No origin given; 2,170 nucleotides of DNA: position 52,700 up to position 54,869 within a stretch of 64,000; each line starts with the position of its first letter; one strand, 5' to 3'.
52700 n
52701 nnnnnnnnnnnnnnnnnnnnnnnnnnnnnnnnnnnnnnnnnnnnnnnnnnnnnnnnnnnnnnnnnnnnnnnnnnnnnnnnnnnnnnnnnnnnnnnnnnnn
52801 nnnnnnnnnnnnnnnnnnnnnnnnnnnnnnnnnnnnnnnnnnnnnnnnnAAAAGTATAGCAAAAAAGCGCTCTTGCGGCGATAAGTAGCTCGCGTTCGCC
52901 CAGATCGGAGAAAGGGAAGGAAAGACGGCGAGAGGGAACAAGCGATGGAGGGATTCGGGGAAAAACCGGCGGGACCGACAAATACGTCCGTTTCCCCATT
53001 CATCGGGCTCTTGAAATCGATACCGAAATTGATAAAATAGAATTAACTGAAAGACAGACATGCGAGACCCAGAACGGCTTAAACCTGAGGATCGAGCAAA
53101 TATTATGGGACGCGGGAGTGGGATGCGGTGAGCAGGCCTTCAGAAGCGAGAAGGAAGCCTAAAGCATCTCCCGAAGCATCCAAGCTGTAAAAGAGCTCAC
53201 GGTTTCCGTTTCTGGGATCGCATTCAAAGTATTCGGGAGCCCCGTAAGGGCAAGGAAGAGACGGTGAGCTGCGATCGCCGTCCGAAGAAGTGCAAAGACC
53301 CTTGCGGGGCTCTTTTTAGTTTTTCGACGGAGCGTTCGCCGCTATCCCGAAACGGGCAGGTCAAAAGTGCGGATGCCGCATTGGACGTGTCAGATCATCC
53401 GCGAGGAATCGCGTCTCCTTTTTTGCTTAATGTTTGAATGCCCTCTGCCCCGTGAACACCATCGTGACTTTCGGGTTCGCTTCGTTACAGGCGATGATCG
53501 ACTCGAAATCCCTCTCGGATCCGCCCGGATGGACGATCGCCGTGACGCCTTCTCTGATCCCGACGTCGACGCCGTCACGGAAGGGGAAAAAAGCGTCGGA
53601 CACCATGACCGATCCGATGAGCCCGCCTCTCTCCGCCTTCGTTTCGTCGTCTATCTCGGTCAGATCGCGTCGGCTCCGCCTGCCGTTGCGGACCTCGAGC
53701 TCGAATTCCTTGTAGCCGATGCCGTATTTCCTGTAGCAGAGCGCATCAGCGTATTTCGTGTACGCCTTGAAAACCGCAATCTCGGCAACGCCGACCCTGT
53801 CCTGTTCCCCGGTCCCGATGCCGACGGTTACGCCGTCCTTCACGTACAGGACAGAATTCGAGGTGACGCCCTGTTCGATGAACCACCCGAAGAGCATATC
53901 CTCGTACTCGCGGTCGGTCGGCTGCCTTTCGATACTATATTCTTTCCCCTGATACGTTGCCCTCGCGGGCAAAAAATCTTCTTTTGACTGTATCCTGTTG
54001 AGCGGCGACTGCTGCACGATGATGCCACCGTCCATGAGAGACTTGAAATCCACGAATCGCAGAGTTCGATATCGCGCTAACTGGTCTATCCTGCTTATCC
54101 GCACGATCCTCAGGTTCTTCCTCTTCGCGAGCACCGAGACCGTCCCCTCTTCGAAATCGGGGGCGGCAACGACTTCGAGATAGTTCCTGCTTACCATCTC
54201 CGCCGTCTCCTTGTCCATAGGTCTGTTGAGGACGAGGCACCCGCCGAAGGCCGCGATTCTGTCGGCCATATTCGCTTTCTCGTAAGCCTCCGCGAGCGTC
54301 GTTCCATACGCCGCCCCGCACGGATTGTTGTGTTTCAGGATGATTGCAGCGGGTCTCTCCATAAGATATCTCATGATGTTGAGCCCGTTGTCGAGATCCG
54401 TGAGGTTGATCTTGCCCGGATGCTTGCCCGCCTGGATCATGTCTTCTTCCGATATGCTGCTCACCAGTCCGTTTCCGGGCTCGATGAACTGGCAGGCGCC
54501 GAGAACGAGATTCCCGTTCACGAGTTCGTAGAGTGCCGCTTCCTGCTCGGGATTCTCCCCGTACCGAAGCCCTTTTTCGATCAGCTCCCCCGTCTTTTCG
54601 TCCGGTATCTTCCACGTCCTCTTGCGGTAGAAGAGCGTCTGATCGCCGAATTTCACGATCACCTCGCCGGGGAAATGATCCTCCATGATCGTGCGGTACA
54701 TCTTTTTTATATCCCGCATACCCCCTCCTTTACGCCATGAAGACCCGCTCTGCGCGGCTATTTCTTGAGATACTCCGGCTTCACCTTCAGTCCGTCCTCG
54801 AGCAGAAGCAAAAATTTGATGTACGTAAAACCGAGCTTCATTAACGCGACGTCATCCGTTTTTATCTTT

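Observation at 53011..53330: Orphan promoter-to-terminator unit of about 280 nt with no ORF: candidate structured sRNA converging on purH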

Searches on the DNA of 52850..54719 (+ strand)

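Call 4: search_rna_families(source=window, start=52850, end=53480, threshold=evalue, max_evalue=10, show_alignments=4)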
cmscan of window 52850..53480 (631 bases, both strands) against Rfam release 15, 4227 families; matches with E-value up to 10: 4.
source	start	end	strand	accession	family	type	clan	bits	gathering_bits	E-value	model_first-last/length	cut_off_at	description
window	53108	53182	+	RF00013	6S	Gene;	-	30.2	46.4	0.00027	59-132/187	no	6S / SsrS RNA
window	53057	53204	-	RF02177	SMCR2_1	Gene; lncRNA;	-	16.4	50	1.4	1-159/159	no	Smith-Magenis syndrome chromosome region, candidate 2 conserved region 1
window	53134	53207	+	RF02824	LPR10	Gene; sRNA;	-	15.2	69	6.9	1-94/94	no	Legionella RNA 10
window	53233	53322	+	RF00236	ctRNA_pGA1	Gene; antisense;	-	14.7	45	3.6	1-79/79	no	ctRNA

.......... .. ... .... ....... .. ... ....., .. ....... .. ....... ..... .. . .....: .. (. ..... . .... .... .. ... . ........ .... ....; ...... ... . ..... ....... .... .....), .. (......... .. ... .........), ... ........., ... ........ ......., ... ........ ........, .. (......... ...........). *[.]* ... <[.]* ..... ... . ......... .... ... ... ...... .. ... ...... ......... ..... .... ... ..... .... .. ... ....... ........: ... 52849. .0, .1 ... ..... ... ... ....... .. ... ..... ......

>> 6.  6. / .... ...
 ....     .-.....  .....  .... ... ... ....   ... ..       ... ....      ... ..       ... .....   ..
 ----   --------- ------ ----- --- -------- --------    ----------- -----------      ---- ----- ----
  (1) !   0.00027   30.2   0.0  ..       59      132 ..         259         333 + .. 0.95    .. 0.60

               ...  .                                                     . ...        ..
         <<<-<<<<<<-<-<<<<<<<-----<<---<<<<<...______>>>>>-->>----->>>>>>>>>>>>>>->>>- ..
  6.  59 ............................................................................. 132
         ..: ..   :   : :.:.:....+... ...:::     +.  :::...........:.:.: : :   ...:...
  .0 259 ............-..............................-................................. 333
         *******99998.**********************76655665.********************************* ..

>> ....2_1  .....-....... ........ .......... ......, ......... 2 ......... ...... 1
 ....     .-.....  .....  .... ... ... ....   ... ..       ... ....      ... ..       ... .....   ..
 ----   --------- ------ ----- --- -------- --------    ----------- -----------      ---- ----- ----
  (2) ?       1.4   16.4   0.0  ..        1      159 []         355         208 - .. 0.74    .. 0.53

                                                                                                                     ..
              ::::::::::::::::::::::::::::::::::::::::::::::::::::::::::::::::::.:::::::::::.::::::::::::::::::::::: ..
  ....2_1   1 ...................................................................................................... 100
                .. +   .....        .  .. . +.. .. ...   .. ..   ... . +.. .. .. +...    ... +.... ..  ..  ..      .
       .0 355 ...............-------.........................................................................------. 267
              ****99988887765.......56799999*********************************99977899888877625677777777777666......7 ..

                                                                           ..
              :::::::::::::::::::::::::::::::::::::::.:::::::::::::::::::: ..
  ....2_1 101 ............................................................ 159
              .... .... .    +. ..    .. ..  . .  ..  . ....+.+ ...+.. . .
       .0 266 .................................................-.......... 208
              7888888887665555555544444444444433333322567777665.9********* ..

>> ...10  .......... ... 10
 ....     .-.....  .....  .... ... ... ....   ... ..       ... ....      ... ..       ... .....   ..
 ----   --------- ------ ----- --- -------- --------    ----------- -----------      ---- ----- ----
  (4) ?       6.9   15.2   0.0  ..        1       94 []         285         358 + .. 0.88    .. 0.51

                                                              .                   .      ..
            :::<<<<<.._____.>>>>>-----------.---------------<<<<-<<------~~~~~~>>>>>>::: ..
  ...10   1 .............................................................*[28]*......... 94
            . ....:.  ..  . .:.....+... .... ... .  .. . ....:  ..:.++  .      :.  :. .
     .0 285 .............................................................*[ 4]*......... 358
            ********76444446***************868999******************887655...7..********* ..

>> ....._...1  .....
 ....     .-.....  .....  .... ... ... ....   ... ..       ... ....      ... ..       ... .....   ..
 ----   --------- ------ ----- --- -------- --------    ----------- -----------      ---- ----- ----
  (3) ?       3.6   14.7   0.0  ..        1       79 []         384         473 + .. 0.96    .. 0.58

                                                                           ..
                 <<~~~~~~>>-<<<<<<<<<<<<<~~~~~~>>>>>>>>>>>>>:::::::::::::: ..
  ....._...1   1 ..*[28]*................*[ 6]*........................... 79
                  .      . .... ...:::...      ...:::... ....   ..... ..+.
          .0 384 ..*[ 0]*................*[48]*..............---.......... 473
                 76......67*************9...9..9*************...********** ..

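Call 15: build_rna_model(alignment_id=A2)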
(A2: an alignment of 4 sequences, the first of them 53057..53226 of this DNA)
Model R1 built from alignment A2 (4 sequences, 173 columns); structure: RNAalifold consensus.
model positions 171; base pairs 48; branch points 0; effective number of sequences 0.92; information 0.59 bits per position. Calibrated on 0.2 Mb of random sequence (short: E-values are rough).
structure used (alignment columns):
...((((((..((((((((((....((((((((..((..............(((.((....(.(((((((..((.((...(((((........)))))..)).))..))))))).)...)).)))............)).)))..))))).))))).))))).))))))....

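Call 17: search_with_rna_model(model_id=R1, sources=[window, L002, L003, L004, L005, L006, L007, L008, L009, L010, L011, L012, L013, L014, L015, L016, L017, L018, L019, L020, L021, L022, L023, L024, L025, L026, L027, L028, L029, L030, L031, L032, L033, L034, L035, L036, L037, L038, L039, L040, L041, L042, L043, L044, L045, L046, L047, L048, L049, L050, L051, L052, L053, L054, L055, L056, L057, L058, L059, L060, L061, L062, L063, L064, L065, L066, L067, L068, L069, L070, L071, L072, L073, L074, L075, L076, L077, L078, L079, L080, L081], max_evalue=1, make_alignment=true)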
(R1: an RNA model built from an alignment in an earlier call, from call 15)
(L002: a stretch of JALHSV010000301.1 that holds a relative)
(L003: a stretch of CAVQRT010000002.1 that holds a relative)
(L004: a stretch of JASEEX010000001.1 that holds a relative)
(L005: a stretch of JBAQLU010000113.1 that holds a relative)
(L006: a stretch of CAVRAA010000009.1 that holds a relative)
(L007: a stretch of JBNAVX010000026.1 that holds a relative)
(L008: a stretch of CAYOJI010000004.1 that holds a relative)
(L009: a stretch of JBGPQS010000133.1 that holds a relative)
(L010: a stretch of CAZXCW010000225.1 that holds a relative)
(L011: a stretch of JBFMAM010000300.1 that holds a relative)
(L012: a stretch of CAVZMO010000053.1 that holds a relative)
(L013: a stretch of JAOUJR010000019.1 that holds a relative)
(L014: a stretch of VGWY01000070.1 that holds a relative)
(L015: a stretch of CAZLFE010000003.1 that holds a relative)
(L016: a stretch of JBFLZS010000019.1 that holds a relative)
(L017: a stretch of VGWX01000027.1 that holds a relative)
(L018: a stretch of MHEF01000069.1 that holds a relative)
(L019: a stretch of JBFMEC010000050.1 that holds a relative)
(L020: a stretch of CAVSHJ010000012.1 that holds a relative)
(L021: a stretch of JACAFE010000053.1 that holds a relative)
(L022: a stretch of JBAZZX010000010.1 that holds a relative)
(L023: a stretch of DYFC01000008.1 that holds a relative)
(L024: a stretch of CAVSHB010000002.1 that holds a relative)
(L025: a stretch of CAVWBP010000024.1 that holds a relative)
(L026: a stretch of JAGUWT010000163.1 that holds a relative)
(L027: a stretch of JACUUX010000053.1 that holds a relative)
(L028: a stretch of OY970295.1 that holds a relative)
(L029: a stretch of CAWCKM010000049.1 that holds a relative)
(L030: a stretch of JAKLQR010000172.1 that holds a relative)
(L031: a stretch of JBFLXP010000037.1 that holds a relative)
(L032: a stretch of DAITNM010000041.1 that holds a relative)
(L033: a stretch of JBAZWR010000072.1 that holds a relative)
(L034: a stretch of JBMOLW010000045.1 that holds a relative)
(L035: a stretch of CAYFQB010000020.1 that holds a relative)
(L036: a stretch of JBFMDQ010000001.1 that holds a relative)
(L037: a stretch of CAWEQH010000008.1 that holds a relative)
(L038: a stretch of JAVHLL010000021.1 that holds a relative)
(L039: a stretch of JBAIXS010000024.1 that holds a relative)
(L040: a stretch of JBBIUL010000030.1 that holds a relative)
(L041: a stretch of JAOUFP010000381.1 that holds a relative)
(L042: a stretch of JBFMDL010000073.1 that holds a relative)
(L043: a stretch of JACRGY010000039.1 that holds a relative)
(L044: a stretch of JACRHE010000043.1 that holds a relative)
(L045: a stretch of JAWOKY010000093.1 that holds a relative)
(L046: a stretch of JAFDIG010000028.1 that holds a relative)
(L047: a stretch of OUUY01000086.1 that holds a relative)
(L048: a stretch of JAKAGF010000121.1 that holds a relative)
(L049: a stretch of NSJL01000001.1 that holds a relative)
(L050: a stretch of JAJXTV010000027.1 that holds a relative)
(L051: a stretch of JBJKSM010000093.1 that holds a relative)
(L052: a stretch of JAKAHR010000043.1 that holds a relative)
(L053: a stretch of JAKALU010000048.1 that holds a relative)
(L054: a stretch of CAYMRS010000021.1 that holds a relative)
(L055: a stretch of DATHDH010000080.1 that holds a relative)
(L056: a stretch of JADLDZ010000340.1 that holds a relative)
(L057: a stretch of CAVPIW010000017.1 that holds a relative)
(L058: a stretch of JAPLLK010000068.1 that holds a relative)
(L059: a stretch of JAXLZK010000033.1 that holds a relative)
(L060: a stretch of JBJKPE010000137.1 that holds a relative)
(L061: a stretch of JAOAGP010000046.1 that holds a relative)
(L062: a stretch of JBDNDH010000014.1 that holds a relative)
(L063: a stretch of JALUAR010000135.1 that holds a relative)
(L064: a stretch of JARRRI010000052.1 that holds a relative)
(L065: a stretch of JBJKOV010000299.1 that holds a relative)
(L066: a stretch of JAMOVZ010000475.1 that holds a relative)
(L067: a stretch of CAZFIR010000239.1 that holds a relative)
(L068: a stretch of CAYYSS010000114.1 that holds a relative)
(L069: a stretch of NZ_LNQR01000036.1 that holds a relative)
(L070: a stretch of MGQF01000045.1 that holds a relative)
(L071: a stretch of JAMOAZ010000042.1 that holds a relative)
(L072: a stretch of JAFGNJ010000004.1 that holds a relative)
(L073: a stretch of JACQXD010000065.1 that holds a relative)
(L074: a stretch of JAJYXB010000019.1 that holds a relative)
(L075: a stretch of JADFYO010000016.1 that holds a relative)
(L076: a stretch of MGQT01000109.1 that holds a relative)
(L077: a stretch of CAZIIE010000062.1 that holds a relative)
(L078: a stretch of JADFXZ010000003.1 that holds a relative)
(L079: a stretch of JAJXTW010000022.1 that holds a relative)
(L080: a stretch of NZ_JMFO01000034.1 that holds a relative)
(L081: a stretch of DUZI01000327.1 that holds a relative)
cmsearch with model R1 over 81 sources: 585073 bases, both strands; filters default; matches with E-value up to 1: 4.
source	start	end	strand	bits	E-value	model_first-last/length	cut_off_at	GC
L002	3819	3988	-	201.2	1.9e-44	1-171/171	no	0.49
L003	4447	4615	-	192.4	2.1e-42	1-171/171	no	0.51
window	53057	53226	+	189.9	7.8e-42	1-171/171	no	0.53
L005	5266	5437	-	180.3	1.4e-39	1-171/171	no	0.49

Alignment A3: 4 matches aligned to the model, 172 columns, each read 5' to 3' on its own strand. Consensus structure (alignment columns), stored with it:
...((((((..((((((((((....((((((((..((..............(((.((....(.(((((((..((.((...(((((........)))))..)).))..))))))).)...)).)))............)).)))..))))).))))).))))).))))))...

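Call 18: search_rna_families(sources=[L002, L003, L005], threshold=evalue, max_evalue=1, show_alignments=3)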
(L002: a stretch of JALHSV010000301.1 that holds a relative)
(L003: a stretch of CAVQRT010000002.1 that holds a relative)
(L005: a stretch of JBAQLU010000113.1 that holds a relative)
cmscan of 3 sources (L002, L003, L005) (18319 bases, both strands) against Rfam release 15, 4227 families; matches with E-value up to 1: 11.
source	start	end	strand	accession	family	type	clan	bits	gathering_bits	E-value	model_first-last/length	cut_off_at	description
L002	3815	3991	-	RF00013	6S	Gene;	-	48.1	46.4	4.3e-07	1-187/187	no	6S / SsrS RNA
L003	4443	4618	-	RF00013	6S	Gene;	-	36.4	46.4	0.00026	1-187/187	no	6S / SsrS RNA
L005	5295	5404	-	RF00013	6S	Gene;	-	34.5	46.4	0.00075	38-149/187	no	6S / SsrS RNA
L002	1319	1391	+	RF02552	RcsR1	Gene; sRNA;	-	27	60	0.065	1-96/96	no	RcsR1 sRNA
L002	1340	1395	+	RF03533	SQ1002_RNA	Gene; sRNA;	-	26.7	128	0.03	46-108/237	no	Clostridioides difficile sRNA SQ1002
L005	1990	2063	+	RF02552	RcsR1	Gene; sRNA;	-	25.1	60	0.2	1-96/96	no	RcsR1 sRNA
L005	2030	2063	+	RF00084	CsrC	Gene; sRNA;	CL00106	23.9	61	0.001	210-243/255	no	CsrC RNA family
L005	2018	2079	+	RF02621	BSnc120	Gene; sRNA;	-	22.1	114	0.56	1-88/88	no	Brucella sRNA 120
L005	2032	2082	-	RF02901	AaHKsRNA41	Gene; sRNA;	-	20.9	97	0.46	1-187/187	no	Aggregatibacter sRNA 41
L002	1361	1388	+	RF00084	CsrC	Gene; sRNA;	CL00106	17.6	61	0.12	213-240/255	no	CsrC RNA family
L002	4419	4436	-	RF00023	tmRNA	Gene;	CL00001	12.9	47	0.13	346-363/374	no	transfer-messenger RNA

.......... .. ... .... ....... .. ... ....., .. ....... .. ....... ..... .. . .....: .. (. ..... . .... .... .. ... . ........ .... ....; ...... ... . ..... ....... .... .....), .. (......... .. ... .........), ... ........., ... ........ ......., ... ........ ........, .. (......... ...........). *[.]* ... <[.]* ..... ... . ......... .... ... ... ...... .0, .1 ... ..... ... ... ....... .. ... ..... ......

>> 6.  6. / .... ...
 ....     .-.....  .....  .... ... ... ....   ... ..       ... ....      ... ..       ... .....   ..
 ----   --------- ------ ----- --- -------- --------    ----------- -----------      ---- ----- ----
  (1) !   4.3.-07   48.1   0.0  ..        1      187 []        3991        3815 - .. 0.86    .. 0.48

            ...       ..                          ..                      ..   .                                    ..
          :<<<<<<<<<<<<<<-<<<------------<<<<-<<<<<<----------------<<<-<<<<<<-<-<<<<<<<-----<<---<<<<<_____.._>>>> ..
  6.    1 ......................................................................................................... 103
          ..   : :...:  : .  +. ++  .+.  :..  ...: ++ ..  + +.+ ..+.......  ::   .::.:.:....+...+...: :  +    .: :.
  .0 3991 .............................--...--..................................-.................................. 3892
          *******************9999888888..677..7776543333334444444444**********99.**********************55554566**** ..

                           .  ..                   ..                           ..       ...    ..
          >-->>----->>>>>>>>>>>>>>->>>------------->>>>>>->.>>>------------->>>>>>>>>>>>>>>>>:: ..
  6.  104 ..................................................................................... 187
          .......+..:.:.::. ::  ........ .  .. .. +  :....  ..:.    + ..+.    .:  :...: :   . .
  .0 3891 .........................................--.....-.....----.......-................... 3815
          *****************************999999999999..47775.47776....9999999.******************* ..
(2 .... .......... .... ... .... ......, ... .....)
